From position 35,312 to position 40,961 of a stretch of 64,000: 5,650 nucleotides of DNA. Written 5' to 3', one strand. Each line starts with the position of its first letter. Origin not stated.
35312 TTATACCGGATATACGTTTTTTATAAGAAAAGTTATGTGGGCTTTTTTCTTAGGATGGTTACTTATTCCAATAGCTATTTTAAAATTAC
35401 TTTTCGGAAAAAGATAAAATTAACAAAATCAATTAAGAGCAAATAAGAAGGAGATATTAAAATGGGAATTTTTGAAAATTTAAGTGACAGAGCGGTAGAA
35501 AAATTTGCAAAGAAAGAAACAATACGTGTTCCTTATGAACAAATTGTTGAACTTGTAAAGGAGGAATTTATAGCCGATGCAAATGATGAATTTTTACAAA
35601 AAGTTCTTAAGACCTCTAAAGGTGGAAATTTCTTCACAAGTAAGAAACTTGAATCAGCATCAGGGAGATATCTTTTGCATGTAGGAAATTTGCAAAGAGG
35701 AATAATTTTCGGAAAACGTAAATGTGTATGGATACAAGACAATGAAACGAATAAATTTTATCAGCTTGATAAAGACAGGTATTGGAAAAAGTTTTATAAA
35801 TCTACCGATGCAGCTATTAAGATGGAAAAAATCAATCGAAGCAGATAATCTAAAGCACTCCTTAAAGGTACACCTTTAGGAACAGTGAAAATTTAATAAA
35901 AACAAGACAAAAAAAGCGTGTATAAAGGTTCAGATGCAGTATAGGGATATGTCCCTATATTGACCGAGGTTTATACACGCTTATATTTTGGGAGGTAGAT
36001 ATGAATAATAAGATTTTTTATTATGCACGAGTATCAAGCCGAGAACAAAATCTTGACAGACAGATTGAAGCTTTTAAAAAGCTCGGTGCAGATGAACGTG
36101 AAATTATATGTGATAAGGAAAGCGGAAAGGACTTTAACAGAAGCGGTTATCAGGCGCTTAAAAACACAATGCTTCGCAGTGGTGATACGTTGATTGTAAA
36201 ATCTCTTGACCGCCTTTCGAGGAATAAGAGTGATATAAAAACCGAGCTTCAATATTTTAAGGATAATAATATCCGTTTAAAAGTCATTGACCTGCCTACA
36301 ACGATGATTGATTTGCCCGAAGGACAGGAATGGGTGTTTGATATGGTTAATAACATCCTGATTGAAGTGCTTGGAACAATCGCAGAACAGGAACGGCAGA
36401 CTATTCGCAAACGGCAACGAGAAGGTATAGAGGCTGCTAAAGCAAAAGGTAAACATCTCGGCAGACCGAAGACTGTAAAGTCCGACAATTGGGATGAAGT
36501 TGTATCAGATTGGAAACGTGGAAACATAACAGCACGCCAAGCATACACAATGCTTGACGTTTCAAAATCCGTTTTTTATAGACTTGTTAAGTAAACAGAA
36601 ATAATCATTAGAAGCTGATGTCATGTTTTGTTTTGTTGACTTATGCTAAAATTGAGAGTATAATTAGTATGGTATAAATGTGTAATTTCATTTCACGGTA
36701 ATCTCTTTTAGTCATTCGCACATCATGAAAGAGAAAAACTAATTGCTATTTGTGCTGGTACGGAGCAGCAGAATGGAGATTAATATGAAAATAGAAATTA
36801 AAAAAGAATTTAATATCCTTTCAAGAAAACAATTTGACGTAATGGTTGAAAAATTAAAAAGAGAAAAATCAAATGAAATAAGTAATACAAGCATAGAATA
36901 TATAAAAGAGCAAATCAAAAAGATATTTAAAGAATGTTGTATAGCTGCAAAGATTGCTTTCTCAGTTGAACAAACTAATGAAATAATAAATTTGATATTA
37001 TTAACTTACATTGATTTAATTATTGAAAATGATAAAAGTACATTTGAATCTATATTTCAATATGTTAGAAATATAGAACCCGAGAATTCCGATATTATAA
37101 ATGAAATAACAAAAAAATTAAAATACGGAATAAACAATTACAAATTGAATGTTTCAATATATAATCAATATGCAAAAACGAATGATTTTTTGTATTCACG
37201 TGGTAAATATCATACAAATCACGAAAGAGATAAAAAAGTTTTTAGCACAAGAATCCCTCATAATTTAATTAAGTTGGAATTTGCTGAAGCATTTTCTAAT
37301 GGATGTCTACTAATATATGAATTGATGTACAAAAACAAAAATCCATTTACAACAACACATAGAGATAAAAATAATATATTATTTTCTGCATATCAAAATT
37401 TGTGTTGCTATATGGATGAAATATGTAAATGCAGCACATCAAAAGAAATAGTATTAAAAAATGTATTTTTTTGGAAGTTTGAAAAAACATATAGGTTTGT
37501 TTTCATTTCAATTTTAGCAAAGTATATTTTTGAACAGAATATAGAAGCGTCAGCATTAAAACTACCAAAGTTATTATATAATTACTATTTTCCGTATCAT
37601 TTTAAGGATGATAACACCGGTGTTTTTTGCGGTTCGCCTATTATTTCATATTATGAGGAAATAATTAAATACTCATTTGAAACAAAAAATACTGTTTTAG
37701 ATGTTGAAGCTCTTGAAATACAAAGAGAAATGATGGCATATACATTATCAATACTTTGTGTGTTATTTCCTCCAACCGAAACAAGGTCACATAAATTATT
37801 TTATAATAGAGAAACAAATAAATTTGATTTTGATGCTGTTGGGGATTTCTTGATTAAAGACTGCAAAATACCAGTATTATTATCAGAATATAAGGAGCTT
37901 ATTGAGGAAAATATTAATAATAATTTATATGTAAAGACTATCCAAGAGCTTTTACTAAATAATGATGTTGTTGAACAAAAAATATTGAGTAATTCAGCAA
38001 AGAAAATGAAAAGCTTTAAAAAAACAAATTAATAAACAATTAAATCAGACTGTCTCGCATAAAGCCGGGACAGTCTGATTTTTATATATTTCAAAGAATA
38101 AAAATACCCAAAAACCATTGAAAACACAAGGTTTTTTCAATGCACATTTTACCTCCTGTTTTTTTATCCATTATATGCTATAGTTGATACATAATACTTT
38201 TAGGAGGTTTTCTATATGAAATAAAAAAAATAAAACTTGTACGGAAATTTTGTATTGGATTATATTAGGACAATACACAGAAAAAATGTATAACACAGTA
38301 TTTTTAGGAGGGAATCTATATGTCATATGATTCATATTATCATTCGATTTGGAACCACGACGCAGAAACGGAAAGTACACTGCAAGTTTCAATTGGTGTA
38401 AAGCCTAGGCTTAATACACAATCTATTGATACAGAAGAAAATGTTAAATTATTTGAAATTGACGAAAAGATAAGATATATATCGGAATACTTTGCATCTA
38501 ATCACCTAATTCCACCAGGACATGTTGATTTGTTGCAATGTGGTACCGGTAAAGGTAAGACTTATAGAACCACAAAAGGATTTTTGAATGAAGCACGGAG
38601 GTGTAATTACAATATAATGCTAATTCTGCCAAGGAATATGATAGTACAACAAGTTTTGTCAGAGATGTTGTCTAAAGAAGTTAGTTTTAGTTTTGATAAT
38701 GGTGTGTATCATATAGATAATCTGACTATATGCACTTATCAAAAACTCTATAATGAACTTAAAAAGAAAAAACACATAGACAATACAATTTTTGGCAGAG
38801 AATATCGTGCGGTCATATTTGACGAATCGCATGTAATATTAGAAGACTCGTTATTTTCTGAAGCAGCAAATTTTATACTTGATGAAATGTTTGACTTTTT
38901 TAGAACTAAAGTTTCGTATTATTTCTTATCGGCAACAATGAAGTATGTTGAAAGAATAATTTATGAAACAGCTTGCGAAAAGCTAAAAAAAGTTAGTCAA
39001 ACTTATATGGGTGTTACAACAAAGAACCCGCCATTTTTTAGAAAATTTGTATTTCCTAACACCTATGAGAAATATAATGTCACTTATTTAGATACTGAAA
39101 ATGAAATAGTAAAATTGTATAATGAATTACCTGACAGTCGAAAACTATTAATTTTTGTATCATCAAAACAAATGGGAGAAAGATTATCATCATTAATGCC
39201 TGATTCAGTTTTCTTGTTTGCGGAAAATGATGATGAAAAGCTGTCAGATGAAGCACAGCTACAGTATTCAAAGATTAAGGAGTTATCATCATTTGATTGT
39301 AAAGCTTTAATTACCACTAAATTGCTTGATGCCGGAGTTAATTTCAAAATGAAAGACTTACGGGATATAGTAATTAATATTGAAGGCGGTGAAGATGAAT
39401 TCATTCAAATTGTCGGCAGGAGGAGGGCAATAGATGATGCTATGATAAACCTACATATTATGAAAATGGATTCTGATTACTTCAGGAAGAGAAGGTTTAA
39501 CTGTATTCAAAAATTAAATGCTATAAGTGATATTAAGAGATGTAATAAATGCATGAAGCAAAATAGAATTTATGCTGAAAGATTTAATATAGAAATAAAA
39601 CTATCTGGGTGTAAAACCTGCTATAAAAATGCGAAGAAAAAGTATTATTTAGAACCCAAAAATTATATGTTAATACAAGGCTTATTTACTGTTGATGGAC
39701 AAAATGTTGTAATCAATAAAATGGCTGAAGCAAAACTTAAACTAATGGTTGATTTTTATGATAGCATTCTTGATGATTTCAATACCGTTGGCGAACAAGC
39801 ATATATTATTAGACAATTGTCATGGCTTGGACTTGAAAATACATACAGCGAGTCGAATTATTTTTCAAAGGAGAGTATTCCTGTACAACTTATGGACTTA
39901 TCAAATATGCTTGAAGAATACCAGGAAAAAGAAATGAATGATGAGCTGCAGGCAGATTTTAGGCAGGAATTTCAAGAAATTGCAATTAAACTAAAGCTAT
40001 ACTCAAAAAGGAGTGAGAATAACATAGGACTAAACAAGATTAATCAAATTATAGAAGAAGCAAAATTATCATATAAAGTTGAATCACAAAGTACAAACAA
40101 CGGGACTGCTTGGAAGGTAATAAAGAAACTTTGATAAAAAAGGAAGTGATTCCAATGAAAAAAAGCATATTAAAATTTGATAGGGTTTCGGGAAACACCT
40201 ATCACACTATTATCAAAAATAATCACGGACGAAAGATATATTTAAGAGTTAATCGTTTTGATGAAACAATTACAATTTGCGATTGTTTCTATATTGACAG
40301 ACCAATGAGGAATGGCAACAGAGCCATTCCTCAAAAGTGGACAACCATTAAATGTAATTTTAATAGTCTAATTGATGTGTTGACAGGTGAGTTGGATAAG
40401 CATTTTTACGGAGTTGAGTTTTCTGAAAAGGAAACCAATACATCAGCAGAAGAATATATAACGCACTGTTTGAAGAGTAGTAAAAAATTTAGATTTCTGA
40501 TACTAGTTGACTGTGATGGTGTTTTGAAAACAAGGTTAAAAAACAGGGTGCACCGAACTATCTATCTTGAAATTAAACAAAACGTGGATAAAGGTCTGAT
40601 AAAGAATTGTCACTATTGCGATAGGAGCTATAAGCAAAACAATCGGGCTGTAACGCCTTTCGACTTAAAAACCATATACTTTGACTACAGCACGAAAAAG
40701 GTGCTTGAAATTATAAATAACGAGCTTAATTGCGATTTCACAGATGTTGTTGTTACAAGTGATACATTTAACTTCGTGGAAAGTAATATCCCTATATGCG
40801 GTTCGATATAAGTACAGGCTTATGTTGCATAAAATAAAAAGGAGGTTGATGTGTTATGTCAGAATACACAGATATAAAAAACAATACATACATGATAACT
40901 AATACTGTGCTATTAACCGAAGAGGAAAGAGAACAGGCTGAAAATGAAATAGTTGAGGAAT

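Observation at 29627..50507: One spore-coat Mn-catalase (cotJC-type) gene is split into three collinear pieces by stacked serine-integrase elements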

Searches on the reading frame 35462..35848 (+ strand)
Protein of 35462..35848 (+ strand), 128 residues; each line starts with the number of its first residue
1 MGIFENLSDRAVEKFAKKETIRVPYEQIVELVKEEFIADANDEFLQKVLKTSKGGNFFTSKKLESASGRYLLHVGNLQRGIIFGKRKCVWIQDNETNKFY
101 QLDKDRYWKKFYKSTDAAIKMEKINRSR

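Call 17: search_protein_families(library=pfam, proteins=[window:35462-35848:+])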
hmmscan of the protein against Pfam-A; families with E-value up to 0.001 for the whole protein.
window:35462-35848:+ (128 aa): 0 families

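Call 71: search_protein_families(library=phrogs, proteins=[window:35462-35848:+], max_evalue=0.01)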
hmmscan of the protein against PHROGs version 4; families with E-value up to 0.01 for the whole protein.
window:35462-35848:+ (128 aa): 0 families

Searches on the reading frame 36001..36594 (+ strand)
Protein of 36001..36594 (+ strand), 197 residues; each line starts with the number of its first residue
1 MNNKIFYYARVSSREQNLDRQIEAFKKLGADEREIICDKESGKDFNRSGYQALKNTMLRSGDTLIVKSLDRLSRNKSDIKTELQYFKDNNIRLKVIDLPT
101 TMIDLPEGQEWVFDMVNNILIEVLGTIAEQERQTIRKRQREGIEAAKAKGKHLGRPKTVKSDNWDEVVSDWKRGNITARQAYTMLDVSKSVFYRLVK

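Call 12: search_protein_families(library=pfam, proteins=[window:36001-36594:+])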
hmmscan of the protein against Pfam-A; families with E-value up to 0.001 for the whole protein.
window:36001-36594:+ (197 aa): 1 family
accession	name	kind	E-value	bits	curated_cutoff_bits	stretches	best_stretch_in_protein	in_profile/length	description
PF00239.26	Resolvase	-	4.3e-30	105.2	23.3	1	6-152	2-145/145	Resolvase, N terminal domain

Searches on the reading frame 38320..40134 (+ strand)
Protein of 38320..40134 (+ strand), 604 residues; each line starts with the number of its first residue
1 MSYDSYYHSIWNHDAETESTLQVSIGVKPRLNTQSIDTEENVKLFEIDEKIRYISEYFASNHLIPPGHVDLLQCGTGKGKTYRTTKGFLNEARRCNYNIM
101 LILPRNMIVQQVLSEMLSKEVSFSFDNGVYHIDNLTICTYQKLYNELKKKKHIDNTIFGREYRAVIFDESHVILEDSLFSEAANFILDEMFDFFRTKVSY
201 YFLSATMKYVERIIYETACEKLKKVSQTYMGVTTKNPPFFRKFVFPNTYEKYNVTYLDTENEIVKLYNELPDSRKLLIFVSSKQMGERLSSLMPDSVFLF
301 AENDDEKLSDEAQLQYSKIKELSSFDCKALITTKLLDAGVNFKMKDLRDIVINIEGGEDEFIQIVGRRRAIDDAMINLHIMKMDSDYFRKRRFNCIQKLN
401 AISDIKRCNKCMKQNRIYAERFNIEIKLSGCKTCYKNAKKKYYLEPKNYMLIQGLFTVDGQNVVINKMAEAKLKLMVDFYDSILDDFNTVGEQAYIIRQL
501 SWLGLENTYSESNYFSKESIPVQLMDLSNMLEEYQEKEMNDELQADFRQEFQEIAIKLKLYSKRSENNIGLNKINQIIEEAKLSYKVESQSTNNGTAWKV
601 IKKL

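Call 12: search_protein_families(library=pfam, proteins=[window:38320-40134:+])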
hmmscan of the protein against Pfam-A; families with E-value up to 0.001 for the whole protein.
window:38320-40134:+ (604 aa): 2 families
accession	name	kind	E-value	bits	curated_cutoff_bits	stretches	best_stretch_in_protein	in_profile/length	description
PF04851.21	ResIII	-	2.8e-07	31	22.5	1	71-177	27-141/164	Type III restriction enzyme, res subunit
PF00270.35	DEAD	-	1.7e-06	28.3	26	1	71-210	18-164/167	DEAD/DEAH box helicase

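Call 56: search_protein_families(library=padloc, proteins=[window:38320-40134:+], max_evalue=0.001)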
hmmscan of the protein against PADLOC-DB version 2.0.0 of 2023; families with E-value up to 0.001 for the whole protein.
window:38320-40134:+ (604 aa): 1 family
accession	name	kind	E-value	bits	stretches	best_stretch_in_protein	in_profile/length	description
PDLC01323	Cas3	-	4.7e-09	34.4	1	137-367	97-292/294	CAS-I-D; effector_G3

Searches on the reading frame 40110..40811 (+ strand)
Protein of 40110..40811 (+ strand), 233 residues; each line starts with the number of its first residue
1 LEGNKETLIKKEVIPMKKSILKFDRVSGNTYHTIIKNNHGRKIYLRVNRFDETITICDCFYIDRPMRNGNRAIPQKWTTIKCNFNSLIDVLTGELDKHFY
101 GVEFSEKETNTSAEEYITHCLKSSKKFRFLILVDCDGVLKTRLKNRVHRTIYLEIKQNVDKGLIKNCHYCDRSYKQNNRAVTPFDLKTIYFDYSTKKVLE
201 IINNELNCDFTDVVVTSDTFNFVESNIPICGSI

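Call 12: search_protein_families(library=pfam, proteins=[window:40110-40811:+])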
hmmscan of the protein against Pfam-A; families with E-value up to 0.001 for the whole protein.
window:40110-40811:+ (233 aa): 0 families

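Call 44: search_protein_families(library=pfam, proteins=[window:40110-40811:+], max_evalue=0.01)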
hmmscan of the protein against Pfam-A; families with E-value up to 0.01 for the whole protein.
window:40110-40811:+ (233 aa): 0 families

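Call 56: search_protein_families(library=padloc, proteins=[window:40110-40811:+], max_evalue=0.001)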
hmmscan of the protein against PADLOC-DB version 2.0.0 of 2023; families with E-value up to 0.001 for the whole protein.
window:40110-40811:+ (233 aa): 0 families

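Call 71: search_protein_families(library=phrogs, proteins=[window:40110-40811:+], max_evalue=0.01)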
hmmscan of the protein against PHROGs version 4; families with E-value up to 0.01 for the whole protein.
window:40110-40811:+ (233 aa): 0 families

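Call 78: predict_structure(protein=window:40110-40811:+)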
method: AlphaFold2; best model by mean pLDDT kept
length: 233 residues; sequences in the alignment: 1
mean_pLDDT: 39.6   pTM: 0.30
mean pLDDT of the five models: 39.6, 33.9, 31.2, 30.3, 29.6
residues with pLDDT >= 90: 0; 70-90: 0; 50-70: 35; < 50: 198
segments of 3 or more residues with pLDDT < 50: 1-22, 25-27, 52-54, 64-68, 70-198, 203-233
pLDDT, mean of each block of 10 residues (from residue 1): 31 32 49 55 56 53 45 42 42 33 31 46 40 37 34 40 38 33 32 45 45 32 26 20
secondary structure, 60 per line:
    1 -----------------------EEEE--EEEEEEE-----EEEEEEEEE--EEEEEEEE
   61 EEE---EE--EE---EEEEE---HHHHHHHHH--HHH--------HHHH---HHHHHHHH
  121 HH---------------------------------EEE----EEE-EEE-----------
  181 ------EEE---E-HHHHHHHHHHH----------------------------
elements in order: E24-27 E30-36 E42-50 E53-63 E76-80 H84-92 H106-109 H113-122 E156-158 E163-165 E167-169 E187-189 H195-205
